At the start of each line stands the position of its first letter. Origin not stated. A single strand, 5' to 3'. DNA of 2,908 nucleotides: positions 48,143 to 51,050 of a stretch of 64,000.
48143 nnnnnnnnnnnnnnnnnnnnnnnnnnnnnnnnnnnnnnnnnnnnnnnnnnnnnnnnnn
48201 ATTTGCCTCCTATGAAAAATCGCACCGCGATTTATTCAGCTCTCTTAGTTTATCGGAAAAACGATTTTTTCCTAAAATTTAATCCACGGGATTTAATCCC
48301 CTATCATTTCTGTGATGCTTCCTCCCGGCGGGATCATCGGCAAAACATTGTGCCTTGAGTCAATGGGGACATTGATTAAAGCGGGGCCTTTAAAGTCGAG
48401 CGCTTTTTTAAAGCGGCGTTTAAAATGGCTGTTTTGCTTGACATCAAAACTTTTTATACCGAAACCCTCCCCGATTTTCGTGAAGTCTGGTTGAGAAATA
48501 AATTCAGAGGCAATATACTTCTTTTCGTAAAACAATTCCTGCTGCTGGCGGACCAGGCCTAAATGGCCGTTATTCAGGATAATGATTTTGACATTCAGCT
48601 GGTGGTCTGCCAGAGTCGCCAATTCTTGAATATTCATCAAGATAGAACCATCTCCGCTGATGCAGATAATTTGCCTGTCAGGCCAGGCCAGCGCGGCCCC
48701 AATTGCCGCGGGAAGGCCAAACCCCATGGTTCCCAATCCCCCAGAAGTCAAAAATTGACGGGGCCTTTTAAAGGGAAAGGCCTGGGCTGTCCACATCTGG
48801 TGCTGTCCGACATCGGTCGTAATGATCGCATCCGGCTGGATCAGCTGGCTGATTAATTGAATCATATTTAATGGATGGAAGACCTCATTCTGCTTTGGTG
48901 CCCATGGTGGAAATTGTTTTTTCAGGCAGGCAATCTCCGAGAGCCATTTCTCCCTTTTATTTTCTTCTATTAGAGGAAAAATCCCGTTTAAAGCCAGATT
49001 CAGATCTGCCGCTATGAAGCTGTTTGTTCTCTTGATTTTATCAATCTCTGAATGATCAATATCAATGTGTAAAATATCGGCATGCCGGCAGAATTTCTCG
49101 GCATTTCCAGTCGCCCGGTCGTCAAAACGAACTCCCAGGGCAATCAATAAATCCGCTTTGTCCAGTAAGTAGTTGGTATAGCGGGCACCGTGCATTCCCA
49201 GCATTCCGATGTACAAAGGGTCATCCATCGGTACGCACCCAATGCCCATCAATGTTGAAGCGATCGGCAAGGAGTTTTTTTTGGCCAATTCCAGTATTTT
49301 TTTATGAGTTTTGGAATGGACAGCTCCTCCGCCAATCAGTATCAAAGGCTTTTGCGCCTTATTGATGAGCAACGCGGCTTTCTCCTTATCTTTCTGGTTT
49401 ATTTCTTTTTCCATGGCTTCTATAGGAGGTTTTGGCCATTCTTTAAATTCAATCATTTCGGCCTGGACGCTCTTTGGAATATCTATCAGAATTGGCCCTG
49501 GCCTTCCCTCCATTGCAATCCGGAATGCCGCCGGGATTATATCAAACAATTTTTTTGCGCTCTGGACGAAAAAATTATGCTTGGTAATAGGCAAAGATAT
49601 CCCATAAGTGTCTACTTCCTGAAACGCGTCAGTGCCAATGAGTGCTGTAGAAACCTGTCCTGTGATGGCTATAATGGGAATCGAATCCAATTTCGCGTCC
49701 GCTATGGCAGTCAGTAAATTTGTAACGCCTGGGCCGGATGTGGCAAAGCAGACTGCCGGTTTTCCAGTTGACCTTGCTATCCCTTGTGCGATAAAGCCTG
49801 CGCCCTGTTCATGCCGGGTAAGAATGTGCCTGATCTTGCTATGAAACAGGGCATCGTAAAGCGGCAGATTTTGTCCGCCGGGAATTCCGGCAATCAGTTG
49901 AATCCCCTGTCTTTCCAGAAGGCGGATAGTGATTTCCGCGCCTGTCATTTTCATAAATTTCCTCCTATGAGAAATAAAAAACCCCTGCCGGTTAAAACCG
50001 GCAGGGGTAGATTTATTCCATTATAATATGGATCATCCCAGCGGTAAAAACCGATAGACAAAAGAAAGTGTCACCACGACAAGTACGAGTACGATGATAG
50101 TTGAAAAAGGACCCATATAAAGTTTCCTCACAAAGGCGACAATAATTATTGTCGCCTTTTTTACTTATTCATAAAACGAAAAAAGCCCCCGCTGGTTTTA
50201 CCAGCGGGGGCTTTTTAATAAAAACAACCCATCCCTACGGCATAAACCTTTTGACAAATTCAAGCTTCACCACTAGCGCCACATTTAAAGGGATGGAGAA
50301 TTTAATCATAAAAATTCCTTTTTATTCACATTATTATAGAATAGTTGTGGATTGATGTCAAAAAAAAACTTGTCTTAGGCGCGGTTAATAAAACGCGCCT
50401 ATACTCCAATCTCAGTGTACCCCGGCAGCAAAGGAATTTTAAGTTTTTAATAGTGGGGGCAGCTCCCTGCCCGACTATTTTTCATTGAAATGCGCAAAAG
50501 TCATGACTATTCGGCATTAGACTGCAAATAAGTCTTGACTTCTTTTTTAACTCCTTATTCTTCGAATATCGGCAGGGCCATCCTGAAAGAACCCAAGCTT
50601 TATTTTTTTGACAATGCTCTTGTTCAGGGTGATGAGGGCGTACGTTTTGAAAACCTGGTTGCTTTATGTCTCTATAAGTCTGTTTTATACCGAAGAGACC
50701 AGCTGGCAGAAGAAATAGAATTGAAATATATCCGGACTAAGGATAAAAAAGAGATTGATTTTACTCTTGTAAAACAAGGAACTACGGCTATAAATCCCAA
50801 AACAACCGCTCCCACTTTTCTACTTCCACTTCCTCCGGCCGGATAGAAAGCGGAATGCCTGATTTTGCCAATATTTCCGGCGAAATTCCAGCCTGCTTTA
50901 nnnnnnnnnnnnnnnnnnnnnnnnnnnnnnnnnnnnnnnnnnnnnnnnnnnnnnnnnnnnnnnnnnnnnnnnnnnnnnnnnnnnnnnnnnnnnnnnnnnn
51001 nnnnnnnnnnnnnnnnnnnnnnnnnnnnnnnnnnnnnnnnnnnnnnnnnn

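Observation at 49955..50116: Ile/Val/Leu-rich 27-aa leader ORF plus intrinsic terminator directly upstream of an orphan ilvG-like AHAS gene (candidate ribosome-mediated attenuator)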

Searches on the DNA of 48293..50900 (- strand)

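Call 17: search_rna_families(source=window, start=49800, end=50900, threshold=evalue, max_evalue=10)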
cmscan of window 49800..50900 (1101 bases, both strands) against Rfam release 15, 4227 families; matches with E-value up to 10: 82.
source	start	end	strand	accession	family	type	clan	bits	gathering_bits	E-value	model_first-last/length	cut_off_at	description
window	50125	50219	+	RF00514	His_leader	Cis-reg; leader;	-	42.6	49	3.3e-05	1-126/126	no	Histidine operon leader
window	50133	50215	+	RF02450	ncr1175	Gene; sRNA;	-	36.7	60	0.00012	1-110/110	no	Bacillus sRNA ncr1175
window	49976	50173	-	RF02452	ncr1575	Gene; sRNA;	-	36.5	60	0.0018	1-212/212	no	Bacillus sRNA ncr1575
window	50117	50219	+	RF00515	PyrR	Cis-reg;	-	35.4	54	0.0066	1-115/115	no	PyrR binding site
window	50177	50296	-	RF00514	His_leader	Cis-reg; leader;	-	33.3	49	0.0026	1-126/126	no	Histidine operon leader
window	50147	50220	-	RF02351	psRNA14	Gene; sRNA;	-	33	60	0.0018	1-84/84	no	Proteobacteria sRNA psRNA14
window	49903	50021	-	RF00599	SNORA77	Gene; snRNA; snoRNA; HACA-box;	-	30.2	42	0.00051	1-125/125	no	Small nucleolar RNA SNORA77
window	50179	50336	-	RF01470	rli38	Gene; sRNA;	-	29.5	49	0.087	1-150/150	no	Listeria sRNA rli38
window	50175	50266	-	RF04312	trpB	Cis-reg;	-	29.4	59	0.086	1-107/107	no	trpB ncRNA motif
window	50097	50220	+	RF00506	Thr_leader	Cis-reg; leader;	-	29.1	55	0.0039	1-118/118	no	Threonine operon leader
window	50177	50248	-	RF00021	Spot_42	Gene; sRNA;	-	28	80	0.0048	1-115/115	no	Spot 42 RNA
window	50176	50295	-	RF00515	PyrR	Cis-reg;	-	27.8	54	0.18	1-115/115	no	PyrR binding site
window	50136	50214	+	RF01820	RsaE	Gene; sRNA;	-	27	79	0.046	1-112/112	no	RNA Staph. aureus E (RoxS)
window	50161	50244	-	RF02621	BSnc120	Gene; sRNA;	-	26.9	114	0.001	1-88/88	no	Brucella sRNA 120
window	49971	50062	-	RF04312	trpB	Cis-reg;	-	26.9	59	0.27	1-107/107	no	trpB ncRNA motif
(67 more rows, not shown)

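Call 68: search_with_rna_model(model_id=R1, sources=[L001, L002, L003, L004, L005, L006, L007, L008, L009, L010, L011, L012, L013, L014, L015, L016, L017, L018, L019, L020, L021, L022, L023, L024, L025, L026, L027, L028, L029, L030, L031, L032, L033, L034, L035, L036, L037, L038, L039, L040, L041, L042, L043, L044, L045, L046, L047, L048, L049, L050, L051, L052, L053, L054, L055, L056, L057, L058, L059, L060, L061, L062, L063, L064, L065, L066, L067, L068, L069, L070, L071, L072, L073, L074, L075, L076, L077, L078, L079, L080, L081, L082, L084, L085, L086, L187, L207, L208], max_evalue=0.001)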
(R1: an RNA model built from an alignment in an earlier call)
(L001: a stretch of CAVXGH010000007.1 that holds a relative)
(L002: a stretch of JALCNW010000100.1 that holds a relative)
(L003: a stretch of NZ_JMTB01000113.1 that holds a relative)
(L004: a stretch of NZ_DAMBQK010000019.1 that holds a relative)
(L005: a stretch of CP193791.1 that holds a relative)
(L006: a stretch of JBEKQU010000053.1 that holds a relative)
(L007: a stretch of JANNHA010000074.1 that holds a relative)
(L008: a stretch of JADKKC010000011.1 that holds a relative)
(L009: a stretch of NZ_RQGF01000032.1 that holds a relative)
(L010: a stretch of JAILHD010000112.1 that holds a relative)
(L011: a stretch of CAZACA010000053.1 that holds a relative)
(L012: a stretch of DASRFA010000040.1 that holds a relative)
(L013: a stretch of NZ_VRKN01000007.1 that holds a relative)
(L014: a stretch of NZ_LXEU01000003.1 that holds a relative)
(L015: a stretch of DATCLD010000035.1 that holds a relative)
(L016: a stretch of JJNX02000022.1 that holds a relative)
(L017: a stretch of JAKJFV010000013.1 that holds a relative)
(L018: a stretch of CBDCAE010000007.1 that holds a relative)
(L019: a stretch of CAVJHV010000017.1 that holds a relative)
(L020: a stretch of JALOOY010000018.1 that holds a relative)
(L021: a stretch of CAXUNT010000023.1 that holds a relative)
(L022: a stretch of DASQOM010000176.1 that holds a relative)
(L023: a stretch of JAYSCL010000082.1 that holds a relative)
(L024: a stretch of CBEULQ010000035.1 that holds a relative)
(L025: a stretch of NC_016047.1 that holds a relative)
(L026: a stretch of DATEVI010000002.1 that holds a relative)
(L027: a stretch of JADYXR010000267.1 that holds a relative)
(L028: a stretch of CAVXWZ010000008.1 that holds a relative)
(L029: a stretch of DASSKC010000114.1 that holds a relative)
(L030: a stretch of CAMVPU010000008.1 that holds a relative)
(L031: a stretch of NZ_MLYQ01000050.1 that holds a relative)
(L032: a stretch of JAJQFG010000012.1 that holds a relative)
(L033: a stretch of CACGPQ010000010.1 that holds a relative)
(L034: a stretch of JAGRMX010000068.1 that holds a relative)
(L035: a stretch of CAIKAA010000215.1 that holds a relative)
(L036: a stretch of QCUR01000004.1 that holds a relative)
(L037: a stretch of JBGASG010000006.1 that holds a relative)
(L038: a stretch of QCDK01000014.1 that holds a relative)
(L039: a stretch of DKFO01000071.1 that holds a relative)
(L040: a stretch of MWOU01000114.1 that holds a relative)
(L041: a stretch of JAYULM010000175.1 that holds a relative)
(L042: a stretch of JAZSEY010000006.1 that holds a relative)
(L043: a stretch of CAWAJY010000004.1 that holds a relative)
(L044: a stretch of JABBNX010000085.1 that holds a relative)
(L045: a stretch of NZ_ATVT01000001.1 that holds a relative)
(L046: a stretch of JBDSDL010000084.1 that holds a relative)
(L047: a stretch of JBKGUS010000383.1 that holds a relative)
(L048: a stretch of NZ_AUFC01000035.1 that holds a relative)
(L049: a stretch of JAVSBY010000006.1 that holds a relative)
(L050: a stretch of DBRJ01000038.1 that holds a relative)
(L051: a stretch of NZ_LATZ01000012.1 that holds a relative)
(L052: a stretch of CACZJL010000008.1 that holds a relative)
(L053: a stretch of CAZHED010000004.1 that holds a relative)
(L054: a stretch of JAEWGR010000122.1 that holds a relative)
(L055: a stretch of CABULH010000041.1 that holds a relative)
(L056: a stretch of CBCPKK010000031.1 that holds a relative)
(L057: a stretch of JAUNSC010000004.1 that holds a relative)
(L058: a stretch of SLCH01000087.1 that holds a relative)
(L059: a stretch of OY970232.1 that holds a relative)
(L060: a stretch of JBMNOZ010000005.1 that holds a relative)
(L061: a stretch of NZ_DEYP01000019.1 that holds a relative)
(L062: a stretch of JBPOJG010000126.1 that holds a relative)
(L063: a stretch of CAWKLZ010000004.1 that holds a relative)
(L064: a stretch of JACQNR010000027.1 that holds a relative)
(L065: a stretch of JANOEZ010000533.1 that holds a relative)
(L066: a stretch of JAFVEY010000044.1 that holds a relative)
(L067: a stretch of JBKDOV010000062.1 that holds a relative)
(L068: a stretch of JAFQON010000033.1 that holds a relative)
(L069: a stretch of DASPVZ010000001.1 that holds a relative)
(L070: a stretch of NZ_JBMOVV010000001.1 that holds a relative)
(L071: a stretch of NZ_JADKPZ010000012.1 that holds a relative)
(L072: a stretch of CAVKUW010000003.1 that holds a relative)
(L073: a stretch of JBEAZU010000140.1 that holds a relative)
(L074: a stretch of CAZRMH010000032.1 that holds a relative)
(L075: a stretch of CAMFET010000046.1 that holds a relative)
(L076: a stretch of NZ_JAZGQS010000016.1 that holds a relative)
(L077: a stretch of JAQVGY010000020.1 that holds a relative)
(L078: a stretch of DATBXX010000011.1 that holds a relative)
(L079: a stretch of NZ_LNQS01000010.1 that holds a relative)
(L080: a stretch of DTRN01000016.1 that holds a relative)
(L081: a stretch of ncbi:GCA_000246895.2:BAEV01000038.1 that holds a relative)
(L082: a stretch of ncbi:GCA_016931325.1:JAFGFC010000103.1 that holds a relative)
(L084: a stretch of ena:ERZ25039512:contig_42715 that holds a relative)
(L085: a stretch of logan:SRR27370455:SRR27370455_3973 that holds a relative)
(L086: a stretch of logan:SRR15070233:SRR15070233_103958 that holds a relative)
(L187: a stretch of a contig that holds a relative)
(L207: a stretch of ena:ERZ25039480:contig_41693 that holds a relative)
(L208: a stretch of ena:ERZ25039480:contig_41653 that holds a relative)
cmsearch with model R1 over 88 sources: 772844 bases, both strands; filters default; matches with E-value up to 0.001: 25.
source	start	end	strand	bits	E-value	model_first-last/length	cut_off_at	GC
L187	2511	2609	-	78.2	9.9e-16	1-100/100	no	0.53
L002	3827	3923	+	78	1.1e-15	1-100/100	no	0.61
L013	3827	3923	+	77.9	1.2e-15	1-100/100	no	0.62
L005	3830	3926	+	76.4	2.7e-15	1-100/100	no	0.62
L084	2123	2225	+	74.5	7.7e-15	1-100/100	no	0.46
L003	3828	3921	+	72.9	1.8e-14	1-100/100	no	0.64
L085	2386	2485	+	70.9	5.2e-14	1-100/100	no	0.51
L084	2327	2426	+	69.8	9.5e-14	1-100/100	no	0.46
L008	3840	3940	+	69.2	1.3e-13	1-100/100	no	0.6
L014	3827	3921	+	69.1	1.4e-13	1-100/100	no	0.62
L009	3817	3918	+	68.6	1.8e-13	1-100/100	no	0.56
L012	3851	3944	+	68.3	2.2e-13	1-100/100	no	0.71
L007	3862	3957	+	67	4.5e-13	1-100/100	no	0.57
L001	3844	3941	+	65.9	7.8e-13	1-100/100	no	0.59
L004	320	418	+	62.1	6.4e-12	1-100/100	no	0.63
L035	3847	3944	+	57.7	6.9e-11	1-100/100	no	0.65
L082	232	332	+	42.6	2.4e-07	1-100/100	no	0.38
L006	3888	3983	+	39.4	1.4e-06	1-100/100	no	0.6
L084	2183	2283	-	34.3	2.2e-05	1-100/100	no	0.37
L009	3879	3967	-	32.1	7.2e-05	1-100/100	no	0.45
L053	2537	2636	+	31.6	9.4e-05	1-100/100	no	0.68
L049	3864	3959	+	29.4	0.00031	1-100/100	no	0.47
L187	2474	2552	+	28.5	0.0005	1-100/100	no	0.51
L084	2388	2419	-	28.1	0.00063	65-96/100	no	0.66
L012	3910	3994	-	27.5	0.00087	1-100/100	no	0.74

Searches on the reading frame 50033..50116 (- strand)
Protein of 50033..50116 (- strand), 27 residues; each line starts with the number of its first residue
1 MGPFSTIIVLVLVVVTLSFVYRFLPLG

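Call 7: search_protein_families(library=pfam, proteins=[window:50033-50116:-])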
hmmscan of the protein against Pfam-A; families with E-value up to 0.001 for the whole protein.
window:50033-50116:- (27 aa): 0 families

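Call 14: list_cluster_members(proteins=[P0001, window:50033-50116:-, window:50033-50131:-, window:50235-50309:-])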
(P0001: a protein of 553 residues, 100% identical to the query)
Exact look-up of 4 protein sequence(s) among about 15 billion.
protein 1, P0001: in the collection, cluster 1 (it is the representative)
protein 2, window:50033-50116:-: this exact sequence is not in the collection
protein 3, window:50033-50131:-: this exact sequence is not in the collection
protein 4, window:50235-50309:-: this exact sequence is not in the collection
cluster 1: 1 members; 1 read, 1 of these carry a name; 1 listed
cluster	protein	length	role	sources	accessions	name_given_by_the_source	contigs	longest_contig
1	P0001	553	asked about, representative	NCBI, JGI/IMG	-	acetolactate synthase-1/2/3 large subunit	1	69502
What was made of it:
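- There is no Pfam match (call 7), and the peptide is not recorded as a protein in 15 billion sequences (call 14).
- Tried and rejected: Look-up of the two peptides as proteins (call 14).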
